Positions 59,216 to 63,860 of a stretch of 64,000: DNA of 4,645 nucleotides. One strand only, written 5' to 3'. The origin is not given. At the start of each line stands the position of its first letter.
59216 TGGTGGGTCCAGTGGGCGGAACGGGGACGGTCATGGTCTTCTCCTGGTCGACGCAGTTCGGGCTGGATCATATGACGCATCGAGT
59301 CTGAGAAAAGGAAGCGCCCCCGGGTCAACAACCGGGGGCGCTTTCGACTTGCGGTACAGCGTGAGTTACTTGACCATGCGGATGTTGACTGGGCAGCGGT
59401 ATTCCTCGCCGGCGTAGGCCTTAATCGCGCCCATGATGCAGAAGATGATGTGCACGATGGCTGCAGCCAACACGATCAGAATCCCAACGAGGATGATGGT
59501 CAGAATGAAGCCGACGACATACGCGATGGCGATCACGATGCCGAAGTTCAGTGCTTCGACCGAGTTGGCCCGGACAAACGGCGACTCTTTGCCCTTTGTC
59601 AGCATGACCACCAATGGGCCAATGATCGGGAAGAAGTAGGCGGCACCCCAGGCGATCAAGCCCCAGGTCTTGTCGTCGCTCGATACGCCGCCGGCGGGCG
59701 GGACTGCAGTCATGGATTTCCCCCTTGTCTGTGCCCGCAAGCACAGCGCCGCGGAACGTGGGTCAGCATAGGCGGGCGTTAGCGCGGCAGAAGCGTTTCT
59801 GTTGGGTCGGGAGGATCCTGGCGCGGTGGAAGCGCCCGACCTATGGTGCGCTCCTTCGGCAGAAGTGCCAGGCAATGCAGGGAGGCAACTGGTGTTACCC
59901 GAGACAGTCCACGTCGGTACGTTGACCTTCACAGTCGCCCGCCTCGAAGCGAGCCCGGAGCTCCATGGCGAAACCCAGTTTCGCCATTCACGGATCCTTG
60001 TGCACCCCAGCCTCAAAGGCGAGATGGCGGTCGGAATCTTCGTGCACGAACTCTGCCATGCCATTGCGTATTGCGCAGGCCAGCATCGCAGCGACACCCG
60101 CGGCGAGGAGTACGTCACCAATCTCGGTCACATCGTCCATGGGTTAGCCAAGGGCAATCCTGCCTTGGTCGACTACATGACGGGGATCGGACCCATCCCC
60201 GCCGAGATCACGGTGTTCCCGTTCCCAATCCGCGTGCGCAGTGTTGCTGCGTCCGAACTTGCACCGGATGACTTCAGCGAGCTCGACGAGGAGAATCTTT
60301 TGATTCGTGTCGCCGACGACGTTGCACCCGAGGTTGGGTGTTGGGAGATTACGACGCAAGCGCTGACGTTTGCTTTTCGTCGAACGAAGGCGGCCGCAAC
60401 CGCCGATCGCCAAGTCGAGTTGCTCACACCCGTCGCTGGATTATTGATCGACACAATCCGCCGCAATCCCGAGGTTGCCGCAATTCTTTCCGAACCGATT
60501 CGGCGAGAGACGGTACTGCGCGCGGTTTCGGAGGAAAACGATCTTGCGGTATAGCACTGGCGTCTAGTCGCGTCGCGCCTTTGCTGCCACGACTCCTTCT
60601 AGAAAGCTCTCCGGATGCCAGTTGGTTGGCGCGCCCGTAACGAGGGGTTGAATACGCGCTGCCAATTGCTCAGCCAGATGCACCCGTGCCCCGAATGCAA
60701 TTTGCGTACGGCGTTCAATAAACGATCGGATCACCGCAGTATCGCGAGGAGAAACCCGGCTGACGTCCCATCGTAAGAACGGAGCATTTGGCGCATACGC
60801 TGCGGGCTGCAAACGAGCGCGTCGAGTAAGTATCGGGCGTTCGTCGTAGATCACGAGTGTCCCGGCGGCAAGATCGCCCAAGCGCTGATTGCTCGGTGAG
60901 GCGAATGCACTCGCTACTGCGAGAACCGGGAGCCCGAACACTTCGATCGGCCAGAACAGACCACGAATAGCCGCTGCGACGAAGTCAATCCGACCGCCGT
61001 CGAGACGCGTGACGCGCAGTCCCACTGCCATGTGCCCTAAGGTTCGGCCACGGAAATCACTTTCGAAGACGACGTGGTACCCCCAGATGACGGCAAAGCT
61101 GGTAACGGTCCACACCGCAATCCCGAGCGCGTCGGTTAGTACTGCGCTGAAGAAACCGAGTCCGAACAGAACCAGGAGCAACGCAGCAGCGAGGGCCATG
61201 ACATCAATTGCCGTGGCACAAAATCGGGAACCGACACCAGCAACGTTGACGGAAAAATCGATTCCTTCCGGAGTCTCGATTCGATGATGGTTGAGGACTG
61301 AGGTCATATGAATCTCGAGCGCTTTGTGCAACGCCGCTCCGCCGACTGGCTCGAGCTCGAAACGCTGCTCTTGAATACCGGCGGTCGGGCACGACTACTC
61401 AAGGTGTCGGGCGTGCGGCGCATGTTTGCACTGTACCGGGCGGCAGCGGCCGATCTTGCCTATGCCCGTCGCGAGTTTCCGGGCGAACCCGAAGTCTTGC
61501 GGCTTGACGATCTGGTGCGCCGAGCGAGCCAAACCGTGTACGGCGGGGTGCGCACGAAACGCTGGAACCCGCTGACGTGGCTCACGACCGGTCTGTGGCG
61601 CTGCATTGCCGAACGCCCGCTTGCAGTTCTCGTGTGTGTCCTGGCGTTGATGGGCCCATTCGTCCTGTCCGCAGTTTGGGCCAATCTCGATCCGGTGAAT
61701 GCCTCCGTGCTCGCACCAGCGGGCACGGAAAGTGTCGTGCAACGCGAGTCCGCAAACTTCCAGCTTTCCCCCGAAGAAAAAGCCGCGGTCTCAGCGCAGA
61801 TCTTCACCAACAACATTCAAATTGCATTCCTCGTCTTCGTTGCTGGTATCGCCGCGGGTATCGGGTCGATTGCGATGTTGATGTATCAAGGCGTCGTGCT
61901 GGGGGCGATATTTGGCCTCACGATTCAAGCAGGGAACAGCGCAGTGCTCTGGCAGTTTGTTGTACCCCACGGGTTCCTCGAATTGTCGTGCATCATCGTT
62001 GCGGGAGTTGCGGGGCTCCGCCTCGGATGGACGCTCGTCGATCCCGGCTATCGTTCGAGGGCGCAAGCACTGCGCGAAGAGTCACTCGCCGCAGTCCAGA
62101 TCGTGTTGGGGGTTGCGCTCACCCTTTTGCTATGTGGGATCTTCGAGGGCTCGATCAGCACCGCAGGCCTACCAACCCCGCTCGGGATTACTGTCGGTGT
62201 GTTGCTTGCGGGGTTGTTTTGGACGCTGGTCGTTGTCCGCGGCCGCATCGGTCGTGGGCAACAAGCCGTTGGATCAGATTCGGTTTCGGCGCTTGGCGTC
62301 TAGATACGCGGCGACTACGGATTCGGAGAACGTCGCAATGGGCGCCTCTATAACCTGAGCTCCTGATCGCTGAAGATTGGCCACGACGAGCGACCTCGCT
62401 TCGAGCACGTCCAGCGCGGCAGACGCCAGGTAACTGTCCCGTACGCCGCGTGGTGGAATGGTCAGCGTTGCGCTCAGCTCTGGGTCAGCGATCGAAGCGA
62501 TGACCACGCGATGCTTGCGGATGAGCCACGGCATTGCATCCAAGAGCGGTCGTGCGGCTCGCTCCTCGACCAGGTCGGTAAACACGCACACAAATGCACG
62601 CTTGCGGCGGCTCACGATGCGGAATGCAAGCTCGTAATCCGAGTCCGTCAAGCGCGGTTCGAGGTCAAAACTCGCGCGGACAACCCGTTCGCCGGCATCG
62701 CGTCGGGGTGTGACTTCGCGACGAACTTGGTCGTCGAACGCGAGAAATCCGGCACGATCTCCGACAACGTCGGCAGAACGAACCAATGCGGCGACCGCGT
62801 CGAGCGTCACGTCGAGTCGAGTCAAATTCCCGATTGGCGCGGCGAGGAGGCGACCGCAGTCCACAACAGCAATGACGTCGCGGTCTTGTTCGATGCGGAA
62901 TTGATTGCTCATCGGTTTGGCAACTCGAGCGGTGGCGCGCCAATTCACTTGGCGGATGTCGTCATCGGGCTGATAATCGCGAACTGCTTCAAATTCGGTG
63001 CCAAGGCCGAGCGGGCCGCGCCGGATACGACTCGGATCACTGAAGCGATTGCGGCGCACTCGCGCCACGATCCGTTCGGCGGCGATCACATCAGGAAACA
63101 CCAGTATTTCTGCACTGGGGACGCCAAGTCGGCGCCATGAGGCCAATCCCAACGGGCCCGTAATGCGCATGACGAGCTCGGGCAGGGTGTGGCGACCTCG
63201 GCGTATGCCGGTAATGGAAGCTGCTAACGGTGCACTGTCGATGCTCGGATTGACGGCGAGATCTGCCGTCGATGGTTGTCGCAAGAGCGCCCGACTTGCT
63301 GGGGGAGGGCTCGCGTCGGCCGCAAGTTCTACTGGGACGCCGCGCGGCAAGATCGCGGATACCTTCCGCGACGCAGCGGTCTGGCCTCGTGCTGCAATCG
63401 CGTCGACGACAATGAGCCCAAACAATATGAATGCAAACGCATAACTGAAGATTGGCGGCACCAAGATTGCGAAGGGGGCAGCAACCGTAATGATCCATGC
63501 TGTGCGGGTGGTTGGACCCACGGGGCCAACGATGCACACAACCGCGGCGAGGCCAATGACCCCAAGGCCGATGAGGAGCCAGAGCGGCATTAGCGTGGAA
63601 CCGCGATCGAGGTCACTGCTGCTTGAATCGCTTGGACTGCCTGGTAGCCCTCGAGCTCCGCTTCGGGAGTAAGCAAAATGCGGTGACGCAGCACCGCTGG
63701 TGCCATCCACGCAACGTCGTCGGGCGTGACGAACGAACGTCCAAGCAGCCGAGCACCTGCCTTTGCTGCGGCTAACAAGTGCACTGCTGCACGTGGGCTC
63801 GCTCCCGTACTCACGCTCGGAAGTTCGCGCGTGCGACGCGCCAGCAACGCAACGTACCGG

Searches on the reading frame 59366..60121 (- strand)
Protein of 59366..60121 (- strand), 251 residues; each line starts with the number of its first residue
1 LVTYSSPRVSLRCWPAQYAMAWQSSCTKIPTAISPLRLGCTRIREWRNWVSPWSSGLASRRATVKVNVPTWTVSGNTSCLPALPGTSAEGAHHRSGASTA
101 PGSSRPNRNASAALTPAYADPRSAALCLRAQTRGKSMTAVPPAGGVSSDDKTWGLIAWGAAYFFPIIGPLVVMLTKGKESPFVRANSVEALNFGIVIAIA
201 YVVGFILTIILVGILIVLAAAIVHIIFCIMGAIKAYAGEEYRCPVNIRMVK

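Call 57: search_protein_families(library=pfam, proteins=[window:59366-60121:-], max_evalue=0.05)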
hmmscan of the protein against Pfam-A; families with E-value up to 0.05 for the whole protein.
window:59366-60121:- (251 aa): 1 family
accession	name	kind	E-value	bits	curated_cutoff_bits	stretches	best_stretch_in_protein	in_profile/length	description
PF09685.15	DUF4870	-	3.1e-27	95.1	25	1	150-250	1-107/107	Domain of unknown function (DUF4870)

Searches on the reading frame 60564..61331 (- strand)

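Call 56: search_protein_families(library=pfam, proteins=[window:60564-61331:-], max_evalue=0.00001)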
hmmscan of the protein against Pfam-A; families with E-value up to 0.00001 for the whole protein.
window:60564-61331:- (255 aa): 1 family
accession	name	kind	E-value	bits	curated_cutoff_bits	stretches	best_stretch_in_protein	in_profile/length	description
PF06271.18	RDD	-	6.7e-19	69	24.1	1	30-157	1-137/137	RDD family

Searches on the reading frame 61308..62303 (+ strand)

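Call 56: search_protein_families(library=pfam, proteins=[window:61308-62303:+], max_evalue=0.00001)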
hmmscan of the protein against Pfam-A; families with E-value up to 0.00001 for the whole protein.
window:61308-62303:+ (331 aa): 1 family
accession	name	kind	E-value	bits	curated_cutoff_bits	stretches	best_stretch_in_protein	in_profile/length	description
PF01944.22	SpoIIM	-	6e-33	114.5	26.9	1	108-284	4-162/163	Stage II sporulation protein M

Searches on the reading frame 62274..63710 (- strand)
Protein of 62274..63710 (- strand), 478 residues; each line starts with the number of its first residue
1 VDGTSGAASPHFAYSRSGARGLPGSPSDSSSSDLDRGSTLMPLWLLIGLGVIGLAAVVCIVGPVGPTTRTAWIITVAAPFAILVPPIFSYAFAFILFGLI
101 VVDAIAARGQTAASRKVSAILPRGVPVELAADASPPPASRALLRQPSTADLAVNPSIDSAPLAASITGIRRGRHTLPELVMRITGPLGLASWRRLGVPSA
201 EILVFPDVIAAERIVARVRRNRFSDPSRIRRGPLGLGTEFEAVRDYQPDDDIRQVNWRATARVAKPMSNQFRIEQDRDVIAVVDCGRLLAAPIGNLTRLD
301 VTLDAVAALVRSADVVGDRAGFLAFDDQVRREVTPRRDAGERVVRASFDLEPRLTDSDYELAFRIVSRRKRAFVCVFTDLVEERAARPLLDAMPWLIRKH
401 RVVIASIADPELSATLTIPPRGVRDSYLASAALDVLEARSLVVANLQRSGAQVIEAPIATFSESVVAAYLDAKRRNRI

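Call 56: search_protein_families(library=pfam, proteins=[window:62274-63710:-], max_evalue=0.00001)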
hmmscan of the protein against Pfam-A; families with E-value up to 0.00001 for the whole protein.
window:62274-63710:- (478 aa): 1 family
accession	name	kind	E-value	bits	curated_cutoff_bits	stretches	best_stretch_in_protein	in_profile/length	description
PF01882.25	DUF58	-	6.7e-18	65.1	23.4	1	243-411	2-172/216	Protein of unknown function DUF58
